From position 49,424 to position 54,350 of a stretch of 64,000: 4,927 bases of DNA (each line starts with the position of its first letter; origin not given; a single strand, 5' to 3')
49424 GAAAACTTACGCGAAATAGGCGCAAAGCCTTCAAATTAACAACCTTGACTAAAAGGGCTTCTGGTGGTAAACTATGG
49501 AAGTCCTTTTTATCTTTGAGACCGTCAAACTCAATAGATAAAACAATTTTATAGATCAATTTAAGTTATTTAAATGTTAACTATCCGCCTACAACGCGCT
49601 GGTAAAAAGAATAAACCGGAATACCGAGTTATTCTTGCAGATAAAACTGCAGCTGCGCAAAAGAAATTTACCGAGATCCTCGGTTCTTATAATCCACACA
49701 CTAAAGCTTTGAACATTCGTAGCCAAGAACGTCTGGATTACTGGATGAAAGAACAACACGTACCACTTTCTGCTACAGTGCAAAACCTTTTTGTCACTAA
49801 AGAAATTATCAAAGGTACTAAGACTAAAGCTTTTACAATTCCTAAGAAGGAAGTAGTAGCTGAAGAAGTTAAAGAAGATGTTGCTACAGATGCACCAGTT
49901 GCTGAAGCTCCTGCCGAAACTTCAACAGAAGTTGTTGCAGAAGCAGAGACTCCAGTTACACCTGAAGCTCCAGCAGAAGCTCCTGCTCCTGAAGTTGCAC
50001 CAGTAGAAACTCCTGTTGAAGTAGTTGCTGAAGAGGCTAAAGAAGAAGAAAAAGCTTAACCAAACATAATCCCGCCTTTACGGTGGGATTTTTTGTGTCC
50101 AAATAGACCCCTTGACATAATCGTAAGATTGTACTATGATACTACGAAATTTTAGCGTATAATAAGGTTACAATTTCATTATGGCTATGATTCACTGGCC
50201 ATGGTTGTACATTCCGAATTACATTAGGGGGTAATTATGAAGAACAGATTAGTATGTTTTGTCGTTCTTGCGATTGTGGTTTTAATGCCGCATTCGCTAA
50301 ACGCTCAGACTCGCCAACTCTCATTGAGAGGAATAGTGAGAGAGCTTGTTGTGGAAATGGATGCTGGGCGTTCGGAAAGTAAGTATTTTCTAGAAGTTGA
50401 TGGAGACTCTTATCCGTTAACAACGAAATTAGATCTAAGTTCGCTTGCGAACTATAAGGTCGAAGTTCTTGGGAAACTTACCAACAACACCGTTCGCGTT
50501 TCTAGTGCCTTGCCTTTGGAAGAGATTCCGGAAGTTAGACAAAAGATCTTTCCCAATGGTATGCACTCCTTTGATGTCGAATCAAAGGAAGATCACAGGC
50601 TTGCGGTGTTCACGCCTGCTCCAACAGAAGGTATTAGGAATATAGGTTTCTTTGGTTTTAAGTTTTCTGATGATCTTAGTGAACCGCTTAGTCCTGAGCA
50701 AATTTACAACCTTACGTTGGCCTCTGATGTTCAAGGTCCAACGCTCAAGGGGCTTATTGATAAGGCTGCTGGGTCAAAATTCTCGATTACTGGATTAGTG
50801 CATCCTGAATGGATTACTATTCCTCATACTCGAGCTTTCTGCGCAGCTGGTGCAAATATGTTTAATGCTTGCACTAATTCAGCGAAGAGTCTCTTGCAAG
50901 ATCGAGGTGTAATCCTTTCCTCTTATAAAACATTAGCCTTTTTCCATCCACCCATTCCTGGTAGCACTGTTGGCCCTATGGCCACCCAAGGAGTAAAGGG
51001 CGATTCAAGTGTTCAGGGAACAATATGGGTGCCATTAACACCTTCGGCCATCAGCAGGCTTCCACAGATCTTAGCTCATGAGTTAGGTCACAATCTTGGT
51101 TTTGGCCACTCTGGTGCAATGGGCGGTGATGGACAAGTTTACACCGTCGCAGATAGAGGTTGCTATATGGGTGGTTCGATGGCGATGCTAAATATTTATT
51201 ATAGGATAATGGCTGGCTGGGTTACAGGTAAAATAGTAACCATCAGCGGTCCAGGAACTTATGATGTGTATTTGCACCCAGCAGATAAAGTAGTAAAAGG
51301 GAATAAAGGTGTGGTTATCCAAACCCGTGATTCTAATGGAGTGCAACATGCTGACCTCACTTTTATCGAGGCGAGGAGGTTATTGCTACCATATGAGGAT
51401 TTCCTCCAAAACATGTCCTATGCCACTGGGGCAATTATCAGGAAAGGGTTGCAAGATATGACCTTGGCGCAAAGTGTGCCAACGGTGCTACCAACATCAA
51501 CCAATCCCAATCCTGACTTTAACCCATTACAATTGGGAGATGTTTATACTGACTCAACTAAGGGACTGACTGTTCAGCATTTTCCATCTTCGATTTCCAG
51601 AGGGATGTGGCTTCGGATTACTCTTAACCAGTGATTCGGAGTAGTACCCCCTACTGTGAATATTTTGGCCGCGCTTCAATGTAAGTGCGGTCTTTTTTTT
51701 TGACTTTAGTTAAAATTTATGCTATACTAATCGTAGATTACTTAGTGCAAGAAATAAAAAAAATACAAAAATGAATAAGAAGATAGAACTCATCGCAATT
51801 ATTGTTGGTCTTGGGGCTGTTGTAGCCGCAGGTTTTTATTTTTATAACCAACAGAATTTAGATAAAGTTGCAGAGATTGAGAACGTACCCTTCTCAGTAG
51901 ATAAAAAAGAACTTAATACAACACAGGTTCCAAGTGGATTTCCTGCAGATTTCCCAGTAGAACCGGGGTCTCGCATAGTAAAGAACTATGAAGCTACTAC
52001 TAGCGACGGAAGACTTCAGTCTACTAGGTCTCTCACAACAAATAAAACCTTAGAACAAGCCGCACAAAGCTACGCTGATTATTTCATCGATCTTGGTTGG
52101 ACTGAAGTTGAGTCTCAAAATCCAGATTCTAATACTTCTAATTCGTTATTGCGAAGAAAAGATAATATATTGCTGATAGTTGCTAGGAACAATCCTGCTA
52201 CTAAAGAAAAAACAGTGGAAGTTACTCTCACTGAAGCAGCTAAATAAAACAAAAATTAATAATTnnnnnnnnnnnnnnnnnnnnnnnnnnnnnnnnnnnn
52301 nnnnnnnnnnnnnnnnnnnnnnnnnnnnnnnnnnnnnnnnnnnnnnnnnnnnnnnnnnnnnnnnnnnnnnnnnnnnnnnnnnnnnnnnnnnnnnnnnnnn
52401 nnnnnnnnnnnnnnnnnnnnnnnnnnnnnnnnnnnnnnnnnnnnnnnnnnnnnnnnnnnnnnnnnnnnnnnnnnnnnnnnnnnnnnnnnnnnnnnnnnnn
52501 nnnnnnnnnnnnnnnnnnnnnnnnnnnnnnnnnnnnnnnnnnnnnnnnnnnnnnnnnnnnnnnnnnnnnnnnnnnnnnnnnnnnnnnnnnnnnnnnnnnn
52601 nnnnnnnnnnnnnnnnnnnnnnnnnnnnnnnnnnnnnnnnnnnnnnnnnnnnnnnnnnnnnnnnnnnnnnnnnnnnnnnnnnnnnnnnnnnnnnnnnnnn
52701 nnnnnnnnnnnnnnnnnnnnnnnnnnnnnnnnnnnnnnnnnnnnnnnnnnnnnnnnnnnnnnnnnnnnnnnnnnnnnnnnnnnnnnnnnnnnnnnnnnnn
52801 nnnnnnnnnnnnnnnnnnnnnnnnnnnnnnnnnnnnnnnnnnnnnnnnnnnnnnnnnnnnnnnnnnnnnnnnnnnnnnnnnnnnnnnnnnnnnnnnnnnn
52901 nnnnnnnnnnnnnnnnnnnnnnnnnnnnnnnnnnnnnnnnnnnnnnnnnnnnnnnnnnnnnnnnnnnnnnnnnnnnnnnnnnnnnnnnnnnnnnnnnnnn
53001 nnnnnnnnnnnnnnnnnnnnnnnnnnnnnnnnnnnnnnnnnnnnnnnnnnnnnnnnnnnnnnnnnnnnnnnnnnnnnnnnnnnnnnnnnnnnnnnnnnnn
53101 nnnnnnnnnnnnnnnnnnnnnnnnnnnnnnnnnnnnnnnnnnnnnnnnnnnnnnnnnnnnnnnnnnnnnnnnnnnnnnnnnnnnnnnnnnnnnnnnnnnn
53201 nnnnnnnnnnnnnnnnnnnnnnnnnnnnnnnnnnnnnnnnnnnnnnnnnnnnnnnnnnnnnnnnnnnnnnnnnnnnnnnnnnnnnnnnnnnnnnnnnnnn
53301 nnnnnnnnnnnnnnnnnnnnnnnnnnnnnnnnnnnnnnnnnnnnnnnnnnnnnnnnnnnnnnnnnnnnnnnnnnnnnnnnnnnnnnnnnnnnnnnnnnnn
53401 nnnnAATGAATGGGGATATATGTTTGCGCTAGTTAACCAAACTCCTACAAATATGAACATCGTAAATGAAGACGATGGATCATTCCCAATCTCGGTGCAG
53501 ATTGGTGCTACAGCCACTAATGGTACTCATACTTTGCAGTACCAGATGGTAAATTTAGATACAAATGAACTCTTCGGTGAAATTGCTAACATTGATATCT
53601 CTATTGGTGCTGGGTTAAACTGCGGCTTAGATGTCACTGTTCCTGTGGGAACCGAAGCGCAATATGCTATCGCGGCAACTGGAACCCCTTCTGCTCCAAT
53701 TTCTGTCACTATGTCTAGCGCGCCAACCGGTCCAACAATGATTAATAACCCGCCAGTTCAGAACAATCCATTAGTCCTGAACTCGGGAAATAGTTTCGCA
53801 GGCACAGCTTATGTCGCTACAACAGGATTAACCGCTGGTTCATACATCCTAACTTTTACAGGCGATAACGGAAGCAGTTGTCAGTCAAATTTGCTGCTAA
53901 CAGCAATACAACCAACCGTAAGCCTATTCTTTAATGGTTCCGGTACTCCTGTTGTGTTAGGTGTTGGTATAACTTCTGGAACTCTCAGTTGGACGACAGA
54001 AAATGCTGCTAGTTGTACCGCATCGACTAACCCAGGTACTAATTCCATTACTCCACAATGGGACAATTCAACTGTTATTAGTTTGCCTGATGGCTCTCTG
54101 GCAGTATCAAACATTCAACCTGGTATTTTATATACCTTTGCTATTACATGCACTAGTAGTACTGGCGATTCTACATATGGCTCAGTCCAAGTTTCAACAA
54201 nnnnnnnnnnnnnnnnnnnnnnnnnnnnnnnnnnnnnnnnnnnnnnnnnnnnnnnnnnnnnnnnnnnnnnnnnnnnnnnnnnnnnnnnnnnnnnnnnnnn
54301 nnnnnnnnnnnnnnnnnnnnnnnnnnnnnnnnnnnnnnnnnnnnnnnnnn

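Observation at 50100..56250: ~6 kb accessory insertion inside the conserved rpsP–KH–(rimM)–trmD–rplS ribosomal operon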

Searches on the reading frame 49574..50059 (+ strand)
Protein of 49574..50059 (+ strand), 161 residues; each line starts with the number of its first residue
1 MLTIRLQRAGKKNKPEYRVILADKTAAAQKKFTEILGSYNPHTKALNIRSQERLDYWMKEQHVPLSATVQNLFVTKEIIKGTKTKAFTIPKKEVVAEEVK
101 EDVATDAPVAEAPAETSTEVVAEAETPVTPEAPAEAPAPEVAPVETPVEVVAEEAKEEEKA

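Call 3: search_protein_families(library=pfam, proteins=[window:49574-50059:+], max_evalue=0.1)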
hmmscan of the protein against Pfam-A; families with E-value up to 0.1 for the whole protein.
window:49574-50059:+ (161 aa): 2 families
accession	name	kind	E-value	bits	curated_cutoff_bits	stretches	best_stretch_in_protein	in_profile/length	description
PF00886.24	Ribosomal_S16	-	2.1e-11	44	27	1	8-59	1-56/62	Ribosomal protein S16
PF24294.1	Chromo_PTM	-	0.051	14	27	0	49-66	45-62/75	Membrane-bound transcription factor PTM, chromo domain-like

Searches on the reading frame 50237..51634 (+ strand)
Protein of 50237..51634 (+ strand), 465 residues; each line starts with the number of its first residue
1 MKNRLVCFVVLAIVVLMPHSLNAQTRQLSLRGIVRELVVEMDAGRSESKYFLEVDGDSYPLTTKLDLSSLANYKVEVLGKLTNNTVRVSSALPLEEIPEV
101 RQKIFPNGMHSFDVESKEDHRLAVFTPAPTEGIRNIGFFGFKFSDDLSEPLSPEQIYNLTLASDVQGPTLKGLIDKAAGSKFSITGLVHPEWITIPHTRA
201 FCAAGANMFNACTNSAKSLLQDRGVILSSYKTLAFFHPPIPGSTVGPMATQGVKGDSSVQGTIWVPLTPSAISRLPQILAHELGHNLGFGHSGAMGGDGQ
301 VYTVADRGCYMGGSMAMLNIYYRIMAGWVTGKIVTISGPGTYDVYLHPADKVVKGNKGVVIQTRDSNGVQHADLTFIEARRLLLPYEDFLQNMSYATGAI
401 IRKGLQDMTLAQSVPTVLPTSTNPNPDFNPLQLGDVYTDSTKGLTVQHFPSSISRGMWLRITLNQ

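Call 3: search_protein_families(library=pfam, proteins=[window:50237-51634:+], max_evalue=0.1)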
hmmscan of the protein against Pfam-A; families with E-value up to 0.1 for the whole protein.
window:50237-51634:+ (465 aa): 6 families
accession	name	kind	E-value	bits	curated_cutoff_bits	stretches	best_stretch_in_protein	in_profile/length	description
PF13583.11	Reprolysin_4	-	0.00049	20.2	22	1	275-305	135-165/203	Metallo-peptidase family M12B Reprolysin-like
PF13688.12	Reprolysin_5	-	0.0051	17.5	27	1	245-309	112-169/196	Metallo-peptidase family M12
PF00413.30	Peptidase_M10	-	0.012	15.9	24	1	273-293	106-126/159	Matrixin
PF10462.15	Peptidase_M66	-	0.015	14.7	20.6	1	275-299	192-218/306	Peptidase M66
PF10026.15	DUF2268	-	0.02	14.9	23.6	1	248-289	36-79/195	Predicted Zn-dependent protease (DUF2268)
PF13582.12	Reprolysin_3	-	0.048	14.6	22.4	1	265-292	107-123/123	Metallo-peptidase family M12B Reprolysin-like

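Call 23: search_solved_structures(query=window:50237-51634:+, max_evalue=1)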
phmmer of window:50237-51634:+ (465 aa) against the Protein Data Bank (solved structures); distinct sequences matched with E-value up to 1: 4.
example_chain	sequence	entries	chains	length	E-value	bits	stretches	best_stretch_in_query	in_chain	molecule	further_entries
9g6k_Ln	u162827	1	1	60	0.2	13.4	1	180-216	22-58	mL185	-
1h71_P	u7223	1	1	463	0.25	13.1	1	234-343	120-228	SERRALYSIN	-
1qua_A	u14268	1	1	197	0.26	13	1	270-294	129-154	ACUTOLYSIN-C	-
1g9k_A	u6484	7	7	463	0.31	12.7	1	260-343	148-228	SERRALYSIN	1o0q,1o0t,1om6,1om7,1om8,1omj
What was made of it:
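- Closest known: Metzincin zinc endopeptidases. Different: PDB sequence hits have E of 0.25 or worse (call 23).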

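Call 25: search_protein_families(library=ncbifam, proteins=[window:50237-51634:+], max_evalue=0.1)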
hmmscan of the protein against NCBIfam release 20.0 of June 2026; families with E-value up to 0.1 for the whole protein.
window:50237-51634:+ (465 aa): 2 families
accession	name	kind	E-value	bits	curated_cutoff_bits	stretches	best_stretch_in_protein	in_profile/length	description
TIGR03296.1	M6dom_TIGR03296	domain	0.0014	18.6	110.8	1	175-337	36-236/286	M6 family metalloprotease domain-containing protein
NF052434.1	Mep72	equivalog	0.0099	14.5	645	1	279-305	138-164/573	biofilm-associated metzincin protease Mep72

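Call 59: find_homologous_proteins(query=window:50237-51634:+)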
Query window:50237-51634:+ (465 aa): 2 proteins with E <= 0.001 among 8000 candidates.
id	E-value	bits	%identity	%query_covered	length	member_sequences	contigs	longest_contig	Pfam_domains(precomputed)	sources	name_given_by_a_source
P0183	3.4e-295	997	93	100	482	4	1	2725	-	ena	-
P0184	1.2e-126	441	45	99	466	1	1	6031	-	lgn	-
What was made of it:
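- Tried and rejected: Only two relatives were found and there was no annotation (call 59).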

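Call 60: find_encoding_contigs(protein=P0184, flank=6000, max_places=2)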
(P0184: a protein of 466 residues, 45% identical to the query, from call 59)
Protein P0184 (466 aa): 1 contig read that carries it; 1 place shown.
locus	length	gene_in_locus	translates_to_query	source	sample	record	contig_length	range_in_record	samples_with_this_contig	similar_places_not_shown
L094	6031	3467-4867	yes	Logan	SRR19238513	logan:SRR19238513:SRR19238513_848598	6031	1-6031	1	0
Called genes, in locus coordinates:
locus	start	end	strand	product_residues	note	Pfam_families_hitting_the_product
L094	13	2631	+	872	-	PF02463:SMC_N, PF13175:AAA_15, PF13304:AAA_21 (weak), PF13476:AAA_23, PF02463:SMC_N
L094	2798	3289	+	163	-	PF00886:Ribosomal_S16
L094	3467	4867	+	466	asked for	-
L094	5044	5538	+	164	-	-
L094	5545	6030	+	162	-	?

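Call 66: search_protein_families(library=padloc, proteins=[window:50237-51634:+], max_evalue=0.01)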
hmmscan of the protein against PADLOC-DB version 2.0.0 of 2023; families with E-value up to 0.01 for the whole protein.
window:50237-51634:+ (465 aa): 0 families

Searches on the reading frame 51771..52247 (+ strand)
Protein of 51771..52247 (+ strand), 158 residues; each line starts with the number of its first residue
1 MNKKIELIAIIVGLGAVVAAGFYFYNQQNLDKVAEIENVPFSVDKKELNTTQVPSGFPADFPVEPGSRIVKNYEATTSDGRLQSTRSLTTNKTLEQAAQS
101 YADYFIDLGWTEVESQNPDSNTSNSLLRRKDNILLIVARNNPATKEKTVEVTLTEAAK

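Call 3: search_protein_families(library=pfam, proteins=[window:51771-52247:+], max_evalue=0.1)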
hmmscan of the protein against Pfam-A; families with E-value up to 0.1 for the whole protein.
window:51771-52247:+ (158 aa): 0 families

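Call 9: find_encoding_contigs(protein=window:51771-52247:+, flank=10000, max_places=10)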
Protein window:51771-52247:+ (158 aa): 1 contig read that carries it; 1 place shown.
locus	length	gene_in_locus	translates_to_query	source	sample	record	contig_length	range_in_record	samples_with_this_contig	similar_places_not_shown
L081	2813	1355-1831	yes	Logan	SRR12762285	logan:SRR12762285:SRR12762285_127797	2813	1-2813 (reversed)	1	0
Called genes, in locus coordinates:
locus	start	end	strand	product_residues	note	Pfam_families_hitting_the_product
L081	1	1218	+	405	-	?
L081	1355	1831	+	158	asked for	-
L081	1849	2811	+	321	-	?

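Call 25: search_protein_families(library=ncbifam, proteins=[window:51771-52247:+], max_evalue=0.1)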
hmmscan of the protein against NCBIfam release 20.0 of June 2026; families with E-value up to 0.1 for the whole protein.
window:51771-52247:+ (158 aa): 0 families

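Call 66: search_protein_families(library=padloc, proteins=[window:51771-52247:+], max_evalue=0.01)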
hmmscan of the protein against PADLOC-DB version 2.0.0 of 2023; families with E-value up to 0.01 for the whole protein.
window:51771-52247:+ (158 aa): 0 families

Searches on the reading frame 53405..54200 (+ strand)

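Call 71: search_protein_families(library=pfam, proteins=[window:53405-54200:+], max_evalue=0.05)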
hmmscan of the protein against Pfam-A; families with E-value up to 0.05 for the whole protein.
window:53405-54200:+ (265 aa): 1 family
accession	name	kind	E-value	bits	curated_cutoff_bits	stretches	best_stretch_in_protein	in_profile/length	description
PF19410.4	DUF5980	-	0.041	14.7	27.1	1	87-162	14-87/97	Family of unknown function (DUF5980)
